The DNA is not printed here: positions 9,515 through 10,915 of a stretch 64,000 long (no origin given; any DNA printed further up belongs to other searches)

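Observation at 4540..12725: Operon of three consecutive Rieske-domain fusion proteins (Rieske-TPP enzyme, Rieske-glutamate-synthase FMN domain, cytochrome-b-like domain-Rieske) under a divergent ECF sigma/anti-sigma pair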

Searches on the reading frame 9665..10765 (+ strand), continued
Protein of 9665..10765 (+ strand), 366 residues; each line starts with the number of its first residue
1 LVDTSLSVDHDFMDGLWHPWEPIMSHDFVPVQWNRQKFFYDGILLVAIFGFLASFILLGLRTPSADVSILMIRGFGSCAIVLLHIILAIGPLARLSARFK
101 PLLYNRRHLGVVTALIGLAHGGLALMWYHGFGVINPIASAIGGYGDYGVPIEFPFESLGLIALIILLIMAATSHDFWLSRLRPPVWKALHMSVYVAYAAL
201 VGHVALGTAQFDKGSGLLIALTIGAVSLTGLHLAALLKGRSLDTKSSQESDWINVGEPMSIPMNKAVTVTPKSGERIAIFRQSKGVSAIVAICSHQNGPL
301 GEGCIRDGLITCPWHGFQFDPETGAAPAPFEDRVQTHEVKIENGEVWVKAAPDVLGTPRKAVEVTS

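Call 35: find_homologous_proteins(query=window:9665-10765:+, max_evalue=1e-10)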
Query window:9665-10765:+ (366 aa): 7999 proteins with E <= 1e-10 among 8000 candidates; the best 120 are listed.
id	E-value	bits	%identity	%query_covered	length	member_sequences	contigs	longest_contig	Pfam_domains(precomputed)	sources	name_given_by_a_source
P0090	3.8e-213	725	94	94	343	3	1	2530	PF01794.26,PF00355.33,PF13806.13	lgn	-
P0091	1.1e-202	691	87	94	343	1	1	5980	PF01794.26,PF00355.33,PF13806.13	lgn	-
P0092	2.0e-199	680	86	94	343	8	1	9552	PF01794.26,PF00355.33,PF13806.13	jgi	-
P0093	1.9e-197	674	85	94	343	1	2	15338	PF01794.26,PF00355.33,PF13806.13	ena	-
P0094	8.2e-197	672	85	94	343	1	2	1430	PF01794.26,PF00355.33,PF13806.13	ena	-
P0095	8.9e-197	672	84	94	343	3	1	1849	PF01794.26,PF00355.33,PF13806.13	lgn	-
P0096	6.0e-196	669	85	94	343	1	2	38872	PF01794.26,PF00355.33,PF13806.13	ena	-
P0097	1.2e-195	668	84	94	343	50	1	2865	PF01794.26,PF00355.33,PF13806.13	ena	-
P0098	6.2e-194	662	84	94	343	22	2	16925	PF01794.26,PF00355.33,PF13806.13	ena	-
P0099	1.3e-193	661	84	94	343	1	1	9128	PF01794.26,PF00355.33,PF13806.13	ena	-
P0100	1.4e-193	661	85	94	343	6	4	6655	PF01794.26,PF00355.33,PF13806.13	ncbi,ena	-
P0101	3.1e-193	660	83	94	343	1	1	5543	PF01794.26,PF00355.33,PF13806.13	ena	-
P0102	6.3e-193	659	83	94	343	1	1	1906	PF01794.26,PF00355.33,PF13806.13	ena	-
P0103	6.5e-193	659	83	94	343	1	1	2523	PF01794.26,PF00355.33,PF13806.13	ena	-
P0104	1.7e-192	657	83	94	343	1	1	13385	PF01794.26,PF00355.33,PF13806.13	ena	-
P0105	2.4e-192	657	85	94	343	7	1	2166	PF01794.26,PF00355.33,PF13806.13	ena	-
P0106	5.1e-192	656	82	94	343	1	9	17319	PF01794.26,PF00355.33,PF13806.13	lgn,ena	-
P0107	9.5e-192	655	83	94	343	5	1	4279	PF01794.26,PF00355.33,PF13806.13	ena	-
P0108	1.3e-191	654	82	94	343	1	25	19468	PF01794.26,PF00355.33,PF13806.13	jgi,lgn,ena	-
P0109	1.5e-191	654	83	94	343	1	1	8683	PF01794.26,PF00355.33,PF13806.13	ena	-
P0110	1.7e-191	654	83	94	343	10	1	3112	PF01794.26,PF00355.33,PF13806.13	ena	-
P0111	3.3e-191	653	82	94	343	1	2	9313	PF01794.26,PF00355.33,PF13806.13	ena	-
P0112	5.0e-191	653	83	94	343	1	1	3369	PF01794.26,PF00355.33,PF13806.13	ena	-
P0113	6.0e-191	652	83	94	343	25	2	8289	PF01794.26,PF00355.33,PF13806.13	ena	-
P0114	6.9e-191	652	82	94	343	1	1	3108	PF01794.26,PF00355.33,PF13806.13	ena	-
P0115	1.3e-190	651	81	94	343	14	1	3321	PF01794.26,PF00355.33,PF13806.13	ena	-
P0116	5.2e-188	643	81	94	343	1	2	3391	PF01794.26,PF00355.33,PF13806.13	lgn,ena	-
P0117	4.1e-187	640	82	94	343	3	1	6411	PF01794.26,PF00355.33,PF13806.13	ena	-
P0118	6.0e-187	639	81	94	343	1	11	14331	PF01794.26,PF00355.33,PF13806.13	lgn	-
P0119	9.7e-187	639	81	93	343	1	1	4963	PF01794.26,PF00355.33,PF13806.13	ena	-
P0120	6.0e-186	636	82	94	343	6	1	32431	PF01794.26,PF00355.33,PF13806.13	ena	-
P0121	8.5e-186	635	80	94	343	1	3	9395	PF01794.26,PF00355.33,PF13806.13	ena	-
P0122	1.8e-185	634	80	94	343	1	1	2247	PF01794.26,PF00355.33,PF13806.13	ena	-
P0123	2.0e-185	634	81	94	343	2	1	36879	PF01794.26,PF00355.33,PF13806.13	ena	-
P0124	6.5e-185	632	79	94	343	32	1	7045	PF01794.26,PF00355.33,PF13806.13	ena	-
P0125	5.1e-184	630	80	94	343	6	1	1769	PF01794.26,PF00355.33,PF13806.13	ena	-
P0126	5.0e-183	626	79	93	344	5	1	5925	PF01794.26,PF00355.33,PF13806.13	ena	-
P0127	5.5e-183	626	78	94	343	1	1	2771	PF01794.26,PF00355.33,PF13806.13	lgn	-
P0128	5.8e-183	626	77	94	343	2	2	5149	PF01794.26,PF00355.33,PF13806.13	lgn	-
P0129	1.0e-182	625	77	94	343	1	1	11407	PF01794.26,PF00355.33,PF13806.13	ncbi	ncbi:MAG: Rieske 2Fe-2S domain-containing protein [Litorimonas sp.]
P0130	6.9e-181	619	77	94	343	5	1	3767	PF01794.26,PF00355.33,PF13806.13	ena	-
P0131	1.9e-179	615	78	94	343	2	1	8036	PF01794.26,PF00355.33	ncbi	-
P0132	2.7e-178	611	76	94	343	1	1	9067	PF01794.26,PF00355.33,PF13806.13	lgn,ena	-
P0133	1.5e-177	608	76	94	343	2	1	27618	PF01794.26,PF00355.33,PF13806.13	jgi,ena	-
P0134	5.9e-176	603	75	94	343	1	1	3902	PF01794.26,PF00355.33,PF13806.13,PF22543.3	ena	-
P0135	1.5e-175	602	75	94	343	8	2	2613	PF01794.26,PF00355.33,PF13806.13,PF22543.3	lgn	-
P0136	1.9e-175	601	75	94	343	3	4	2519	PF01794.26,PF00355.33,PF13806.13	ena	-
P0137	4.1e-174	597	77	94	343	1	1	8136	PF01794.26,PF00355.33,PF13806.13,PF22543.3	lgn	-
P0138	9.2e-173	592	74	94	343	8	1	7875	PF01794.26,PF00355.33,PF13806.13,PF22543.3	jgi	-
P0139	7.4e-171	586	72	94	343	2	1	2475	PF01794.26,PF00355.33,PF13806.13,PF22543.3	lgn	-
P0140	5.5e-170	583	73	94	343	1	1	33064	PF01794.26,PF00355.33,PF13806.13,PF22543.3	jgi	jgi:nitrite reductase/ring-hydroxylating ferredoxin subunit/DMSO/TMAO reductase YedYZ heme-binding m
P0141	7.4e-170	583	75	94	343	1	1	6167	PF01794.26,PF00355.33,PF13806.13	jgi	-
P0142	1.9e-169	582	80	86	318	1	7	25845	PF01794.26,PF00355.33,PF13806.13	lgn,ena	-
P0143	2.6e-169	581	79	86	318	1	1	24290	PF01794.26,PF00355.33,PF13806.13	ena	-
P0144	2.7e-169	581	80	86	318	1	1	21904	PF01794.26,PF00355.33,PF13806.13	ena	-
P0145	3.1e-169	581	79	86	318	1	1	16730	PF01794.26,PF00355.33,PF13806.13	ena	-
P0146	3.1e-169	581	79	86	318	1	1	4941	PF01794.26,PF00355.33,PF13806.13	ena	-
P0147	3.6e-169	581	79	86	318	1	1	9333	PF01794.26,PF00355.33,PF13806.13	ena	-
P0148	3.8e-169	581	80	86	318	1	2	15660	PF01794.26,PF00355.33,PF13806.13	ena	-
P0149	3.9e-169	581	79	86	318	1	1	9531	PF01794.26,PF00355.33,PF13806.13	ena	-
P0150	5.5e-169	580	79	86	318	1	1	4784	PF01794.26,PF00355.33,PF13806.13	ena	-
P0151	6.2e-169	580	73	94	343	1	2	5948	PF01794.26,PF00355.33,PF13806.13,PF22543.3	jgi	-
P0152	7.3e-169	580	79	86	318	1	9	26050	PF01794.26,PF00355.33,PF13806.13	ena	-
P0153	7.9e-169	580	79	86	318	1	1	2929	PF01794.26,PF00355.33,PF13806.13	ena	-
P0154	1.0e-168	579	79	86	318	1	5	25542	PF01794.26,PF00355.33,PF13806.13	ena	-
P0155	1.0e-168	579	79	86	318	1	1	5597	PF01794.26,PF00355.33,PF13806.13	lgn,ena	-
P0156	1.1e-168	579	73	94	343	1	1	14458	PF01794.26,PF00355.33,PF13806.13,PF22543.3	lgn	-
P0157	1.4e-168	579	79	86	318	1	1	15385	PF01794.26,PF00355.33,PF13806.13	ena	-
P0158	1.4e-168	579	79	86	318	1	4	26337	PF01794.26,PF00355.33,PF13806.13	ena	-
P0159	1.5e-168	579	79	86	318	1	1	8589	PF01794.26,PF00355.33,PF13806.13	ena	-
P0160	2.0e-168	578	79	86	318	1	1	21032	PF01794.26,PF00355.33,PF13806.13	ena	-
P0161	2.0e-168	578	79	86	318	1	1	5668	PF01794.26,PF00355.33,PF13806.13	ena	-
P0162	2.1e-168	578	79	86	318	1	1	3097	PF01794.26,PF00355.33,PF13806.13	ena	-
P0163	2.2e-168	578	79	86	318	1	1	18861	PF01794.26,PF00355.33,PF13806.13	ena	-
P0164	2.6e-168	578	79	86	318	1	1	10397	PF01794.26,PF00355.33,PF13806.13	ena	-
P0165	3.0e-168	578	71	94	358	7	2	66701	PF01794.26,PF00355.33,PF13806.13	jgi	-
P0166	3.0e-168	578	79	86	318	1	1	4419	PF01794.26,PF00355.33,PF13806.13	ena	-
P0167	3.9e-168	577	79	86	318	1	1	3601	PF01794.26,PF00355.33,PF13806.13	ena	-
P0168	4.9e-168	577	72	94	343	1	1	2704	PF01794.26,PF00355.33,PF13806.13,PF22543.3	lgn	-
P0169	5.6e-168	577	79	86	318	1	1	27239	PF01794.26,PF00355.33,PF13806.13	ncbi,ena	-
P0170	7.2e-168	576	79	86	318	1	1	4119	PF01794.26,PF00355.33,PF13806.13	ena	-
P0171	1.0e-167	576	79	86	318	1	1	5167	PF01794.26,PF00355.33,PF13806.13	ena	-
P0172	1.1e-167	576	79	86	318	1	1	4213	PF01794.26,PF00355.33,PF13806.13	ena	-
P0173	1.3e-167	576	79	86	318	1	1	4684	PF01794.26,PF00355.33,PF13806.13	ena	-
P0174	3.3e-167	574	72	94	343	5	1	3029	PF01794.26,PF00355.33,PF13806.13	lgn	-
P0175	4.3e-166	571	72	94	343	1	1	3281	PF01794.26,PF00355.33,PF13806.13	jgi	-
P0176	5.4e-166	570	72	94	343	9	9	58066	PF01794.26,PF00355.33,PF13806.13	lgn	-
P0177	5.4e-165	567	72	94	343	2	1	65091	PF01794.26,PF00355.33,PF13806.13,PF22543.3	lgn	-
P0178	1.7e-164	565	72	94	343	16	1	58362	PF01794.26,PF00355.33,PF13806.13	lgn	-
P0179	3.7e-164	564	73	94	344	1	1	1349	PF01794.26,PF00355.33,PF13806.13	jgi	-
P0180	4.1e-164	564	69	96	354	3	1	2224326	PF01794.26,PF00355.33,PF13806.13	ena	-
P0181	1.0e-162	559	71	94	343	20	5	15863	PF01794.26,PF00355.33,PF13806.13,PF22543.3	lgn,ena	-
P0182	2.3e-162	558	71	93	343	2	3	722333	PF01794.26,PF00355.33,PF13806.13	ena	-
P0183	1.4e-159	549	71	94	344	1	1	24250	PF01794.26,PF00355.33,PF13806.13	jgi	jgi:nitrite reductase/ring-hydroxylating ferredoxin subunit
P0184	2.2e-159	548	69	94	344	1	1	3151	PF01794.26,PF00355.33,PF13806.13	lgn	-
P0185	1.4e-157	543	69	94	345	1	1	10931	PF01794.26,PF00355.33,PF13806.13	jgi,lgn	-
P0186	8.7e-156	537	68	93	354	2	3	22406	PF01794.26,PF00355.33,PF13806.13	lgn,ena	-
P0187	1.4e-150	519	68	93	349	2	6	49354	PF01794.26,PF00355.33,PF13806.13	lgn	-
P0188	3.9e-150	518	66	94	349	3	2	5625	PF01794.26,PF00355.33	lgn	-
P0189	5.5e-150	518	79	79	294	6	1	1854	PF01794.26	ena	-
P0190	1.0e-149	517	66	94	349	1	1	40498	PF01794.26,PF00355.33,PF13806.13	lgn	-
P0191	1.4e-149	516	67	94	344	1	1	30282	PF01794.26,PF00355.33,PF13806.13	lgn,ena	-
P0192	1.7e-145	503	65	94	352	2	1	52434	PF01794.26,PF00355.33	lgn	-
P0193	4.5e-142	491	67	89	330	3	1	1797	PF01794.26,PF00355.33,PF13806.13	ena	-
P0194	6.1e-139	481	63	93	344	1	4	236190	PF01794.26,PF00355.33,PF13806.13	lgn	-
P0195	8.9e-139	481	62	91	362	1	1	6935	PF01794.26,PF00355.33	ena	-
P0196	5.5e-138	478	63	89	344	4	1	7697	PF01794.26,PF00355.33,PF13806.13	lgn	-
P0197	3.8e-136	472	85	66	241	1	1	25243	PF01794.26,PF00355.33,PF13806.13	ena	-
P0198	4.6e-122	426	74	66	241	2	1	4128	PF01794.26,PF00355.33,PF13806.13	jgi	-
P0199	6.2e-108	379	52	91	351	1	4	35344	PF01794.26,PF00355.33,PF13806.13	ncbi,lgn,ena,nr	ncbi:MAG: (2Fe-2S)-binding protein [Phycisphaeraceae bacterium]|nr:(2Fe-2S)-binding protein [Phycisp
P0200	6.4e-107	376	52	93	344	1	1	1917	PF01794.26,PF00355.33,PF13806.13,PF22543.3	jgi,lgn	jgi:nitrite reductase/ring-hydroxylating ferredoxin subunit/DMSO/TMAO reductase YedYZ heme-binding m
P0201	3.2e-106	373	53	91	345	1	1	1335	PF01794.26,PF00355.33,PF13806.13,PF22543.3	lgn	-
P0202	8.2e-106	372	52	91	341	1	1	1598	PF01794.26,PF00355.33,PF13806.13,PF22543.3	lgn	-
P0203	5.9e-105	369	52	91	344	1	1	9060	PF01794.26,PF00355.33,PF13806.13,PF22543.3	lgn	-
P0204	6.6e-105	369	49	94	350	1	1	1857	PF01794.26,PF00355.33,PF13806.13,PF22543.3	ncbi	-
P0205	6.6e-105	369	52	90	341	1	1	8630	PF01794.26,PF00355.33,PF13806.13,PF22543.3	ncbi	-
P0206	8.9e-105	369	51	93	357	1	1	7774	PF01794.26,PF00355.33,PF13806.13,PF22543.3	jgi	jgi:methionine sulfoxide reductase heme-binding subunit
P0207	9.9e-105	369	52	91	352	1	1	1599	PF01794.26,PF00355.33,PF13806.13,PF22543.3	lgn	-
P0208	1.1e-104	368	53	91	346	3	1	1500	PF01794.26,PF00355.33,PF13806.13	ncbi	-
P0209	1.8e-104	368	51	93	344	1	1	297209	PF01794.26,PF00355.33,PF13806.13,PF22543.3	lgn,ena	-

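Call 46: search_dna_similar(query=window:9734-10765:+, collection=plasmids, mode=protein, max_evalue=1e-20, max_rows=25)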
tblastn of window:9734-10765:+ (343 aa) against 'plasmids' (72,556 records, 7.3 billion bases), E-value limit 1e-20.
Records with a match: 5; places in all: 5; records where one place covers at least 80% of the query: 5.
Best place of each record, by identity: <60% 5.
By first word of the organism name: Rhizobium 5.
By predicted mobility (MOB-suite, as given by PLSDB): non-mobilizable 3; mobilizable 1; conjugative 1.
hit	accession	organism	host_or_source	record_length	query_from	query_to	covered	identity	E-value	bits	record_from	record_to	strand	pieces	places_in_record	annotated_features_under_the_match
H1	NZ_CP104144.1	Rhizobium sullae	Sulla coronaria,cell culture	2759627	1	334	97%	45.5%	1e-76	263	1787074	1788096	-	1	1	record has no annotation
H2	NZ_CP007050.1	Rhizobium leguminosarum bv. trifolii WSM1689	root nodule of Trifolium uniflorum ...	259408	1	334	97%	44.3%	6e-79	270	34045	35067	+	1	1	Rieske 2Fe-2S domain-containing protein | hypothetical protein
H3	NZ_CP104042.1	Rhizobium sp. WSM4643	Pisum sativum,Cell culture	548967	1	341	99%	43.3%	2e-74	256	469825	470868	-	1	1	Rieske 2Fe-2S domain-containing protein | hypothetical protein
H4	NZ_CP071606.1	Rhizobium binae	lentil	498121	1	341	99%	42.2%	3e-69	241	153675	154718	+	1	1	Rieske 2Fe-2S domain-containing protein | hypothetical protein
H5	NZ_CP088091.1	Rhizobium laguerreae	cell culture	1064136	1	341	89%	46.2%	6e-54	237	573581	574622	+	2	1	none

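Call 48: get_annotated_region(hit=H2, flank=9000)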
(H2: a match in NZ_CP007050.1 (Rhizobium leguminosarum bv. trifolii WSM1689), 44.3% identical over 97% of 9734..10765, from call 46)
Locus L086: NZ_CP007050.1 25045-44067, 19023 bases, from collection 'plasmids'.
description: Rhizobium leguminosarum bv. trifolii WSM1689 plasmid unnamed5, complete sequence
organism: Rhizobium leguminosarum bv. trifolii WSM1689 (NCBI taxid 754523)
taxonomy: Bacteria; Pseudomonadota; Alphaproteobacteria; Hyphomicrobiales; Rhizobiaceae; Rhizobium; Rhizobium leguminosarum; Rhizobium leguminosarum bv. trifolii WSM1689
host: -; source: root nodule of Trifolium uniflorum collected on the edge of a valley; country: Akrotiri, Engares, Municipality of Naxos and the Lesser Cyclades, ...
typing (MOB-suite, as given by PLSDB): non-mobilizable; replicon rep_cluster_685
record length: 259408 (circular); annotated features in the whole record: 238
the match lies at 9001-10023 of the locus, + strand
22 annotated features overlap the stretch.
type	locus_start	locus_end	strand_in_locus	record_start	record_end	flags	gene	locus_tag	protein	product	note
CDS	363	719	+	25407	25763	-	-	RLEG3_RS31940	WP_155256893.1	methyltransferase domain-containing protein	-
CDS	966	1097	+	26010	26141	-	-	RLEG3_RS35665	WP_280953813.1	hypothetical protein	-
CDS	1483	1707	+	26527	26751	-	-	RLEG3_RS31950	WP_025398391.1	hypothetical protein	-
CDS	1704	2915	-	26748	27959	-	-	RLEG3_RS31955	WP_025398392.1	CoA transferase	-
CDS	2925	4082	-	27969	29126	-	-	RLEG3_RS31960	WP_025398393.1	OpgC domain-containing protein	-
CDS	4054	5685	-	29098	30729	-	-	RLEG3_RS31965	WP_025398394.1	thiamine pyrophosphate-binding protein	-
CDS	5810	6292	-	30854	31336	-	-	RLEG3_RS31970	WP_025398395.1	hypothetical protein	-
CDS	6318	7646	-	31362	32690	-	-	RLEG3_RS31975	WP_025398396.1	tetratricopeptide repeat protein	-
CDS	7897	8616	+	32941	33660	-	-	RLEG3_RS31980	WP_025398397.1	SDR family NAD(P)-dependent oxidoreductase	-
CDS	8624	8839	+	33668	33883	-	-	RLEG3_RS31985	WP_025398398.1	hypothetical protein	-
CDS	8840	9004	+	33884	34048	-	-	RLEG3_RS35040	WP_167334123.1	hypothetical protein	-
CDS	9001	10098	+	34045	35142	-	-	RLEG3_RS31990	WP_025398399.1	Rieske 2Fe-2S domain-containing protein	-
CDS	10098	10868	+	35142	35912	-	-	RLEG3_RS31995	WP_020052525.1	hypothetical protein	-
CDS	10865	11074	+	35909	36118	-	-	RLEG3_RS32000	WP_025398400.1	hypothetical protein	-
CDS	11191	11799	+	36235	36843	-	-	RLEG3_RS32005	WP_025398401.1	TetR/AcrR family transcriptional regulator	GO:0006355 - regulation of DNA-templated transcription [Evidence IEA]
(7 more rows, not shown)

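Call 57: predict_structure(alignment_id=A2)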
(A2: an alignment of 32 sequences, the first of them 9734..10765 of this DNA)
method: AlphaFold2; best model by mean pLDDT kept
length: 343 residues; sequences in the alignment: 32
mean_pLDDT: 80.2   pTM: 0.72
mean pLDDT of the five models: 80.2, 79.4, 78.7, 76.5, 75.6
residues with pLDDT >= 90: 106; 70-90: 167; 50-70: 58; < 50: 12
segments of 3 or more residues with pLDDT < 50: 1-9
pLDDT, mean of each block of 10 residues (from residue 1): 40 79 94 87 85 94 88 76 84 93 70 69 56 89 88 67 80 93 83 88 92 73 79 89 82 84 80 56 74 74 74 90 91 88 71
secondary structure, 60 per line:
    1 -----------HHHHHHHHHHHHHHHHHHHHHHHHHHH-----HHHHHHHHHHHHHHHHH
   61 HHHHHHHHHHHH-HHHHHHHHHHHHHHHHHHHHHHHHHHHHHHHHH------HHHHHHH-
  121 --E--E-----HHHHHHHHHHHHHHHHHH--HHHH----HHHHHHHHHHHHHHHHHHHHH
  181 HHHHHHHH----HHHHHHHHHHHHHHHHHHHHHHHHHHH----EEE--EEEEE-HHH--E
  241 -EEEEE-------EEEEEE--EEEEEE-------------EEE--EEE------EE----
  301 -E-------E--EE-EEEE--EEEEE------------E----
elements in order: H12-38 H44-72 H74-106 H113-119 H132-149 H152-155 H160-188 H193-219 E224-226 E229-233 E242-246 E254-259 E262-267 E281-283 E286-288 E316-319 E322-326

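Call 60: fold_search(model_id=the predicted structure, library=pdb)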
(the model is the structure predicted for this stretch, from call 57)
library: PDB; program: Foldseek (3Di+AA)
matches with E <= 10: 405; with E <= 0.001: 58
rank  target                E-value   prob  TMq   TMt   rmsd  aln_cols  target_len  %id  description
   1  4nb8_E                6.4e-07  1.00  0.28  0.79   3.2       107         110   24  Oxygenase with Ile262 replaced by Leu and ferredoxin complex of carbazole 1,9a-dioxygenase (released 2014-03-26)
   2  4nbb_E                7.9e-07  1.00  0.28  0.77   3.2       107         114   24  Carbazole- and oxygen-bound oxygenase with Ile262 replaced by Val and ferredoxin complex of carbazole 1,9a-dioxygenase (released 2014-03-26)
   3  4nbe_E                1.1e-06  1.00  0.28  0.79   3.1       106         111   24  Fluorene-bound oxygenase with Phe275 replaced by Trp and ferredoxin complex of carbazole 1,9a-dioxygenase (form2) (released 2014-03-26)
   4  4nb9_E                1.3e-06  1.00  0.28  0.78   3.1       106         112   24  Oxygenase with Ile262 replaced by Val and ferredoxin complex of carbazole 1,9a-dioxygenase (released 2014-03-26)
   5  6llh_F                1.4e-06  1.00  0.27  0.79   3.2       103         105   25  Biphenyl-2,3-diol-soaked resting complex of Oxy and Fd in carbazole 1,9a-dioxygenase (released 2021-01-27)
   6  7bui_E                1.5e-06  1.00  0.28  0.81   3.2       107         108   24  Complex of reduced oxygenase and oxidized ferredoxin in carbazole 1,9a- dioxygenase (released 2021-04-07)
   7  2de5_D                1.5e-06  1.00  0.27  0.81   3.2       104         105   25  Crystal structure of the electron transfer complex between oxygenase and ferredoxin in carbazole 1,9a-dioxygenase (released 2006-12-05)
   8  2de5_E                1.5e-06  1.00  0.28  0.81   3.2       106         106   24  Crystal structure of the electron transfer complex between oxygenase and ferredoxin in carbazole 1,9a-dioxygenase (released 2006-12-05)
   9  1vck                  1.9e-06  1.00  0.27  0.81   3.2       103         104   25  Crystal structure of ferredoxin component of carbazole 1,9a-dioxygenase of Pseudomonas resinovorans strain CA10 (released 2005-03-01)
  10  2de7_E                2.6e-06  1.00  0.28  0.81   3.2       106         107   24  The substrate-bound complex between oxygenase and ferredoxin in carbazole 1,9a-dioxygenase (released 2006-12-05)
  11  7buh                  5.3e-06  1.00  0.26  0.74   3.4       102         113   25  Reduced ferredoxin of carbazole 1,9a-dioxygenase (released 2021-04-07)
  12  1vm9                  5.6e-06  1.00  0.26  0.72   5.0       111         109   24  The X-ray Structure of the cys84ala cys85ala double mutant of the [2Fe-2S] Ferredoxin subunit of Toluene-4-Monooxygenase (released 2004-09-21)
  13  4nbc_F                6.2e-06  1.00  0.25  0.77   3.3        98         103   26  Oxygenase with Phe275 replaced by Trp and ferredoxin complex of carbazole 1,9a-dioxygenase (form1) (released 2014-03-26)
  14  4p1b_H                6.9e-06  1.00  0.27  0.74   6.3       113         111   24  CRYSTAL STRUCTURE OF THE TOLUENE 4-MONOOXYGENASE HYDROXYLASE-FERREDOXIN C7S E16C C84A C85A VARIANT ELECTRON-TRANSFER C (released 2014-10-01)
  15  5bok                  8.9e-06  1.00  0.26  0.77   3.4       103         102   27  Ferredoxin component of 3-nitrotoluene dioxygenase from Diaphorobacter sp. strain DS2 (released 2016-07-27)
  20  2qpz                  4.9e-05  1.00  0.26  0.76   3.8       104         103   28  Naphthalene 1,2-dioxygenase Rieske ferredoxin (released 2008-09-02)
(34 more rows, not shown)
